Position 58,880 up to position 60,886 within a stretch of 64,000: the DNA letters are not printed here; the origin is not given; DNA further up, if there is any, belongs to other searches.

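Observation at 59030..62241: Polyprenyl-phospho-pentofuranose (DPA/DPR-like) donor pathway genes in a Firmicutes glycan locus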

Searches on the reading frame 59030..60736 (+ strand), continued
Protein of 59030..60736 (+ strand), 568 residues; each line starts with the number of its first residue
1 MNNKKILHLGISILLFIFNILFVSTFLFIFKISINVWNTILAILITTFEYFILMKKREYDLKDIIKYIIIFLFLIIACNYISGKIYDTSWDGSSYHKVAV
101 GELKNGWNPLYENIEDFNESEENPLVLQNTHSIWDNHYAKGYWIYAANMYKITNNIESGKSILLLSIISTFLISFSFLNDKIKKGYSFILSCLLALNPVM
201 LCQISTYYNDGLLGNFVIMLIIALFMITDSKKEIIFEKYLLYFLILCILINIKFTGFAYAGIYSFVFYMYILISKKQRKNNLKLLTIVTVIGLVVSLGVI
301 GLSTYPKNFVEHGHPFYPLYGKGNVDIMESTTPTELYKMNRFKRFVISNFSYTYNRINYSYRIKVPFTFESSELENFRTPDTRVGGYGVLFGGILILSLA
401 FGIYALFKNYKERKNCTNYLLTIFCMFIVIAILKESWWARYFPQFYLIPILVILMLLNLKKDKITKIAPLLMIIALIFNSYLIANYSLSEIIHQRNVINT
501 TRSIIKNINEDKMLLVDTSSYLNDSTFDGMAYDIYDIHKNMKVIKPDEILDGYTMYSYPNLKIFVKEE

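Call 62: find_encoding_contigs(protein=P0115, flank=6000, max_places=1)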
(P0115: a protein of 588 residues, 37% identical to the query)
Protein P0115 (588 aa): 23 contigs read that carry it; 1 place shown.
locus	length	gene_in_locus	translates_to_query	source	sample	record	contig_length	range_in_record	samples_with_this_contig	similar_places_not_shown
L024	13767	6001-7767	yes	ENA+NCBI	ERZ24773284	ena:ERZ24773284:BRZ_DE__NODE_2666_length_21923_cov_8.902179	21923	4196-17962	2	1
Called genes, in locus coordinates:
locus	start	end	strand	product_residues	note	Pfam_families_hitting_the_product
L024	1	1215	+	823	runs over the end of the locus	PF00535:Glycos_transf_2, PF13641:Glyco_tranf_2_3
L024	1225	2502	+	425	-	-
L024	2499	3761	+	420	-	PF01593:Amino_oxidase, PF13450:NAD_binding_8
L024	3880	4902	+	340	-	PF01073:3Beta_HSD, PF01370:Epimerase, PF02719:Polysacc_synt_2, PF04321:RmlD_sub_bind, PF07993:NAD_binding_4 (weak), PF16363:GDP_Man_Dehyd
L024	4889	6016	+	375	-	PF02350:Epimerase_2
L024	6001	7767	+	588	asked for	-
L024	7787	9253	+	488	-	-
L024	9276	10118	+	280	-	PF01040:UbiA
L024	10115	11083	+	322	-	PF12710:HAD, PF04138:GtrA_DPMS_TM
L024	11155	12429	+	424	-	PF00534:Glycos_transf_1, PF13692:Glyco_trans_1_4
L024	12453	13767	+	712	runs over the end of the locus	PF13231:PMT_2, PF03808:Glyco_tran_WecG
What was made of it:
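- L024 has an amine-oxidase-like FAD protein and an SDR upstream of its module (call 62).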

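Call 87: search_protein_representatives(alignment_id=A1)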
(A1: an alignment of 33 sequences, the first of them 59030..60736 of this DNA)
Query: 33 sequences, 574 profile positions. Proteins with E-value up to 0.001 (for the whole library): 3431; up to 1e-10: 2780; up to 1e-30: 2058. The best 150 are listed.
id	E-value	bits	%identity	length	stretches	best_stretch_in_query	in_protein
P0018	7.1e-219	744.6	-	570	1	2-573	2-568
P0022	1.9e-207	706.9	-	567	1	11-572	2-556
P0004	6.3e-205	698.5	-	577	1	6-564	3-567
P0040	1.5e-204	697.3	-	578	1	1-573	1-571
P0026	7.9e-204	694.9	-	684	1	6-570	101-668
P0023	1.7e-196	670.7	-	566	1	1-570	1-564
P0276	1.9e-196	670.6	-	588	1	1-573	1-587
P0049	1.3e-192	657.8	-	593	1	2-570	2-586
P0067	3.5e-185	633.3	-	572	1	4-559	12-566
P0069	1.2e-184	631.5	-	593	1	1-548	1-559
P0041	1.5e-180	618.1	-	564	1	6-559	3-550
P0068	3.5e-177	606.9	-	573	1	1-568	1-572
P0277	7.0e-174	596.0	-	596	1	8-541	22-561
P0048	1.9e-173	594.6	-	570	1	1-555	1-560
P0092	5.7e-173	593.0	-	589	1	4-558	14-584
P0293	2.4e-157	541.5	-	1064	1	5-554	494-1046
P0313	5.0e-151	520.6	-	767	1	2-558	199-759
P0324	1.6e-144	499.1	-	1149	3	6-555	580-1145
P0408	6.5e-117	407.9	-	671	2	242-550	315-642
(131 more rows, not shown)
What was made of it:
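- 59030..60736 (+): GT-C-fold membrane glycosyltransferase (568 aa). It is the predicted extracytoplasmic transferase that uses the polyprenyl-phosphate-ribofuranose donor, and it belongs to a large family with no name, Pfam or NCBIfam assignment. The family has 2,058 clusters at E<=1e-30 (call 87).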

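Call 88: search_protein_families(library=pfam, proteins=[P0293, P0324, P0313, P0026, P0408], max_evalue=0.001)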
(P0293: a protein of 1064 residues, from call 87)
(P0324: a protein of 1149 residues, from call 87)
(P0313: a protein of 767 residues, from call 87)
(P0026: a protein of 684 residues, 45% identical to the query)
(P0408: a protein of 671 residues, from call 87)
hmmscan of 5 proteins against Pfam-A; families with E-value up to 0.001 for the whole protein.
P0293 (1064 aa): 2 families
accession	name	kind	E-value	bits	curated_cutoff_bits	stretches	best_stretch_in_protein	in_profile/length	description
PF13231.12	PMT_2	-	7.5e-10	39.7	26.1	1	113-258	5-145/160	Dolichyl-phosphate-mannose-protein mannosyltransferase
PF19529.4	DUF6057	-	0.00052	19.5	29.8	1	188-343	74-230/569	Family of unknown function (DUF6057)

P0324 (1149 aa): 2 families
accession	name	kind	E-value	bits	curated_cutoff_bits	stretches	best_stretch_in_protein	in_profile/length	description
PF14264.12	Glucos_trans_II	-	4.1e-06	26.6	30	1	745-1046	56-311/317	Glucosyl transferase GtrII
PF10131.15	PTPS_related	-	0.0002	20.4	26.4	1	69-382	3-300/621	6-pyruvoyl-tetrahydropterin synthase related domain; membrane protein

P0313 (767 aa): 0 families

P0026 (684 aa): 0 families

P0408 (671 aa): 0 families
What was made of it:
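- Tried and rejected: Pfam shows they are tandem GT-C fusions instead (call 88).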
